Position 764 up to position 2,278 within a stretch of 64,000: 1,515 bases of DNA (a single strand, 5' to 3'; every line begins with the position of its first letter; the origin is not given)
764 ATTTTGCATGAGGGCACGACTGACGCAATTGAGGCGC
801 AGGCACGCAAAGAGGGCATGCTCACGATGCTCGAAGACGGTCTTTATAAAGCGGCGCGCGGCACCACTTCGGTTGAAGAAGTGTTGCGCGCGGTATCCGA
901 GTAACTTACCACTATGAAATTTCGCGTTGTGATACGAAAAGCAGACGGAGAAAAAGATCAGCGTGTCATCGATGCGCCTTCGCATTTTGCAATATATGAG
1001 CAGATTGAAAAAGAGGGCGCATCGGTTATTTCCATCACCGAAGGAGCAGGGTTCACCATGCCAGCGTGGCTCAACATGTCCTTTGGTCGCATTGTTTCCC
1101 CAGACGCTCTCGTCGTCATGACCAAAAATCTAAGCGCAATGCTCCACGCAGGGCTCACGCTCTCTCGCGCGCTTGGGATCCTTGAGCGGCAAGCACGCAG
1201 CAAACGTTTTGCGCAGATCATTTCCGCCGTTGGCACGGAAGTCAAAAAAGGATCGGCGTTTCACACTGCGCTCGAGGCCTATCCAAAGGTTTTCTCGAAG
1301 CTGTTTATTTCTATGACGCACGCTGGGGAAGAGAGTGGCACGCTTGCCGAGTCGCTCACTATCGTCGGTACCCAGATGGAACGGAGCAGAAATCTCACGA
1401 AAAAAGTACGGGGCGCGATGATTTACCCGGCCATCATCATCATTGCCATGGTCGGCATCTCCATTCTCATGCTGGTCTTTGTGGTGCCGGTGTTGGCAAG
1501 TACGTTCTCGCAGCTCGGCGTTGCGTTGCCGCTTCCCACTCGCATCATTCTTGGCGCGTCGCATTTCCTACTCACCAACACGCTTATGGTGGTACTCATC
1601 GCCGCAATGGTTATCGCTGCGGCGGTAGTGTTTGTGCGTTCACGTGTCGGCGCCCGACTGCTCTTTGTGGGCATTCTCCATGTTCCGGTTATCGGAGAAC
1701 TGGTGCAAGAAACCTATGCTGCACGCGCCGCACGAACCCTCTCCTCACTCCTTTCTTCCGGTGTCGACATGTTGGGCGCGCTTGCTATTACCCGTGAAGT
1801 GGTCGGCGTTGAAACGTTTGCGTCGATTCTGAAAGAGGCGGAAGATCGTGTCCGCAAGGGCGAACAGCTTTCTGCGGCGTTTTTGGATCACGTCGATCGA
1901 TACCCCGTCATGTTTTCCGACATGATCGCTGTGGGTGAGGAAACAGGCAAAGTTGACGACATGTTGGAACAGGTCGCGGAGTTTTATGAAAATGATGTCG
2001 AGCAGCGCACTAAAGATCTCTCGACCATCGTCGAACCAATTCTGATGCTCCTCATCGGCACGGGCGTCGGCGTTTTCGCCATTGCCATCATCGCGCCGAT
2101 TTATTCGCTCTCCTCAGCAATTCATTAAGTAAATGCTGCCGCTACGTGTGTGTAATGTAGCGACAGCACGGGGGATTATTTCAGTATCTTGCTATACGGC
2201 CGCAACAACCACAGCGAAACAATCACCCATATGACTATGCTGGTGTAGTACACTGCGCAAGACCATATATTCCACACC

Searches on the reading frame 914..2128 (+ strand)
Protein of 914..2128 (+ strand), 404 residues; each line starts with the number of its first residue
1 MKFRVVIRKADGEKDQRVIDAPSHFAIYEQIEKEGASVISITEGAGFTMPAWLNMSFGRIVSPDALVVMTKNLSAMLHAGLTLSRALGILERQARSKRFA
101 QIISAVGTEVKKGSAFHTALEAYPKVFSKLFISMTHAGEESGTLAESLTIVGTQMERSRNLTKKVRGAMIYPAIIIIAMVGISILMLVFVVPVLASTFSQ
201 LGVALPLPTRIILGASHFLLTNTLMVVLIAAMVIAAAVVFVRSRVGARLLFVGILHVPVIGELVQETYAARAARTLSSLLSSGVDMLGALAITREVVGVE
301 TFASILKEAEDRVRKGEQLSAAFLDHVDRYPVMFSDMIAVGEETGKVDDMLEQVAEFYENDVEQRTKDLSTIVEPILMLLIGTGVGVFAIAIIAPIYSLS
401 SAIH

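Call 73: search_protein_families(library=pfam, proteins=[window:914-2128:+], max_evalue=0.0001)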
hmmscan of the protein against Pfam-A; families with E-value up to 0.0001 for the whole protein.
window:914-2128:+ (404 aa): 1 family
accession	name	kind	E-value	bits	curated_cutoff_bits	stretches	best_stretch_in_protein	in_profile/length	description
PF00482.28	T2SSF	-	1.1e-53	180.9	25.2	2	70-192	2-125/125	Type II secretion system (T2SS), protein F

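Call 89: find_encoding_contigs(protein=window:914-2128:+, flank=10000, max_places=3)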
Protein window:914-2128:+ (404 aa): 3 contigs read that carry it; 2 places shown.
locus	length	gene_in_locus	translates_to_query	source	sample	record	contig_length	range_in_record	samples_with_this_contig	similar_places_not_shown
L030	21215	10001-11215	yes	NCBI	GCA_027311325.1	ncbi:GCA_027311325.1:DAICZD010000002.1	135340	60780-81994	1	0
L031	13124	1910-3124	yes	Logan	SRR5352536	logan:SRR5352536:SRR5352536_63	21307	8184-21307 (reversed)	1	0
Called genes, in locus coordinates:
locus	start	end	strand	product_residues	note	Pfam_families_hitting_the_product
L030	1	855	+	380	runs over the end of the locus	PF01078:Mg_chelatase (faint), PF05496:RuvB_N, PF13191:AAA_16 (faint), PF00004:AAA, PF07728:AAA_5 (weak), PF13173:AAA_14 (weak), PF16193:AAA_assoc_2, PF12002:MgsA_C, +1 more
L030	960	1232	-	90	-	PF00216:Bac_DNA_binding, PF18291:HU-HIG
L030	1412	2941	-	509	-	PF12072:RNase_Y_N, PF00013:KH_1, PF01966:HD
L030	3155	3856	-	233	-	PF00574:CLP_protease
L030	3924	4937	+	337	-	PF00404:Dockerin_1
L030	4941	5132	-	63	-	-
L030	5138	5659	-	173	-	PF00719:Pyrophosphatase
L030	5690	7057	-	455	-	PF08529:NusA_N, PF00575:S1, PF13184:KH_NusA_1st, PF26594:KH_NusA_2nd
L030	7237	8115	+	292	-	PF00665:rve, PF13683:rve_3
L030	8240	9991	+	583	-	PF05157:MshEN, PF00437:T2SSE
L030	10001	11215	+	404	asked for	PF00482:T2SSF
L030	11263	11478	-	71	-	-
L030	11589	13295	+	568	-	PF24107:DUF7382 (faint), PF13620:CarboxypepD_reg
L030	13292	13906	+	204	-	PF07963:N_methyl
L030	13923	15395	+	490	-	-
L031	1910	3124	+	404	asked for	PF00482:T2SSF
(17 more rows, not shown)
